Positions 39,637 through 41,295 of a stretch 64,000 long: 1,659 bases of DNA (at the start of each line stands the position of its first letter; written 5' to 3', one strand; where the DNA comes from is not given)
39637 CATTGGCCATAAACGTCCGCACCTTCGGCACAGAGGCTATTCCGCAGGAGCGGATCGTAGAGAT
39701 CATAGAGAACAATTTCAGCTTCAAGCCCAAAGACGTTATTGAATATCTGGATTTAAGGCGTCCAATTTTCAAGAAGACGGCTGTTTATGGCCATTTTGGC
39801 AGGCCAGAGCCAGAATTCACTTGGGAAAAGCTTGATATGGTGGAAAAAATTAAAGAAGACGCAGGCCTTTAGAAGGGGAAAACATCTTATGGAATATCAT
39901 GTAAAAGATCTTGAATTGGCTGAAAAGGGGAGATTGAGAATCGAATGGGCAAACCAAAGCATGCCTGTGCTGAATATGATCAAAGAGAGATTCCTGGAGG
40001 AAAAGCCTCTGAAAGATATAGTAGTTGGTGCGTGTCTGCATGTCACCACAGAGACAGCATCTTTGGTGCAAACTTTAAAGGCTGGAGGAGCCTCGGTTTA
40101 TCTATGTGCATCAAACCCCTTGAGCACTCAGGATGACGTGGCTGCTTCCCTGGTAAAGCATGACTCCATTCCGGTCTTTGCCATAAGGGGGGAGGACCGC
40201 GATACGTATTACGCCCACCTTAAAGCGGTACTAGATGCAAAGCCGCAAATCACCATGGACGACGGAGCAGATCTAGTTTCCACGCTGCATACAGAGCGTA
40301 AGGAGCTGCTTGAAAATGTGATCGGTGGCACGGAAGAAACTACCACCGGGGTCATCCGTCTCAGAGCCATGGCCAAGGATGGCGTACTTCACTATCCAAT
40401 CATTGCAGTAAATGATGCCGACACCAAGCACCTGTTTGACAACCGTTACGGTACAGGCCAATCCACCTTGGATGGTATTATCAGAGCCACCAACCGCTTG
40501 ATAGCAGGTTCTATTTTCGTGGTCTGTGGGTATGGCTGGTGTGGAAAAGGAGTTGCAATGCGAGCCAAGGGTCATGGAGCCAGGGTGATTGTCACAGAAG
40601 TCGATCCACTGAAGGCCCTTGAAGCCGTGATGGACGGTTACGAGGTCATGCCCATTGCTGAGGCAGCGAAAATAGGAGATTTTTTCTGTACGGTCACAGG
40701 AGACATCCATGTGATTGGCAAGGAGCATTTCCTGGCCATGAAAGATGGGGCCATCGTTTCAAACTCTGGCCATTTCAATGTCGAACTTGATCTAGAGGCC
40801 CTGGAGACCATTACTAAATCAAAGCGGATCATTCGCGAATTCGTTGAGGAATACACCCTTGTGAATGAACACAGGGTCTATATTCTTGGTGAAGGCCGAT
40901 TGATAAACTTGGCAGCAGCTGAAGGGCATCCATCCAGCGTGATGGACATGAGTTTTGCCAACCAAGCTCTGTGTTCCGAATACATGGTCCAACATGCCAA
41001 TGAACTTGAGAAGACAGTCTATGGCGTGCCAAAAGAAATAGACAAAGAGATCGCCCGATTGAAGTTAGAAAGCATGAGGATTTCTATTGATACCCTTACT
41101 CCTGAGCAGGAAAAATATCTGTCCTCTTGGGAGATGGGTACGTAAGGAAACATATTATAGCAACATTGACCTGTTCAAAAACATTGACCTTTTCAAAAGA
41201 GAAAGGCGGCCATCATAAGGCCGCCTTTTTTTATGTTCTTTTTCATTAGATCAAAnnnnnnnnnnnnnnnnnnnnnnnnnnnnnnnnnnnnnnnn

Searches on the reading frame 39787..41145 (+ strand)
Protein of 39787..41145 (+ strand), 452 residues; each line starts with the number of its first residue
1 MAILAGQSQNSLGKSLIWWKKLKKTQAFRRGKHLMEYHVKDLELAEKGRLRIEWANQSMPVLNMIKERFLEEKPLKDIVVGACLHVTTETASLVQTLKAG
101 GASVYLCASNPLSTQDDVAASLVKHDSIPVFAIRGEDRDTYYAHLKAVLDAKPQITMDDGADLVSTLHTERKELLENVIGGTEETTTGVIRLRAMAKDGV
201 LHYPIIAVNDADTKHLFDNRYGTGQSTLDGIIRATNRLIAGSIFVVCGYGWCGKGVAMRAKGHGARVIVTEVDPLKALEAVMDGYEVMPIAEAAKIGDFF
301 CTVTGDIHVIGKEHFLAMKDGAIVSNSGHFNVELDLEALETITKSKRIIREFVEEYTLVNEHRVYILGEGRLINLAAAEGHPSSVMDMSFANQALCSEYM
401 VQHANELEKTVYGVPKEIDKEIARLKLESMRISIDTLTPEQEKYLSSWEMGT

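Call 71: search_protein_families(library=pfam, max_evalue=0.00001, proteins=[window:39787-41145:+])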
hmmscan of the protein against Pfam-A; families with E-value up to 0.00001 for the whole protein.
window:39787-41145:+ (452 aa): 3 families
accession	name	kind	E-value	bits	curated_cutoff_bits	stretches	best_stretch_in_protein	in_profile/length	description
PF05221.23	AdoHcyase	-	4.1e-62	210.4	25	2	36-171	1-140/299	S-adenosyl-L-homocysteine hydrolase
PF00670.27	AdoHcyase_NAD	-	1.7e-50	171.7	27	1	219-379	1-161/162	S-adenosyl-L-homocysteine hydrolase, NAD binding domain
PF02826.25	2-Hacid_dh_C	-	9e-07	28.9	25.1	1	237-348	32-146/178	D-isomer specific 2-hydroxyacid dehydrogenase, NAD binding domain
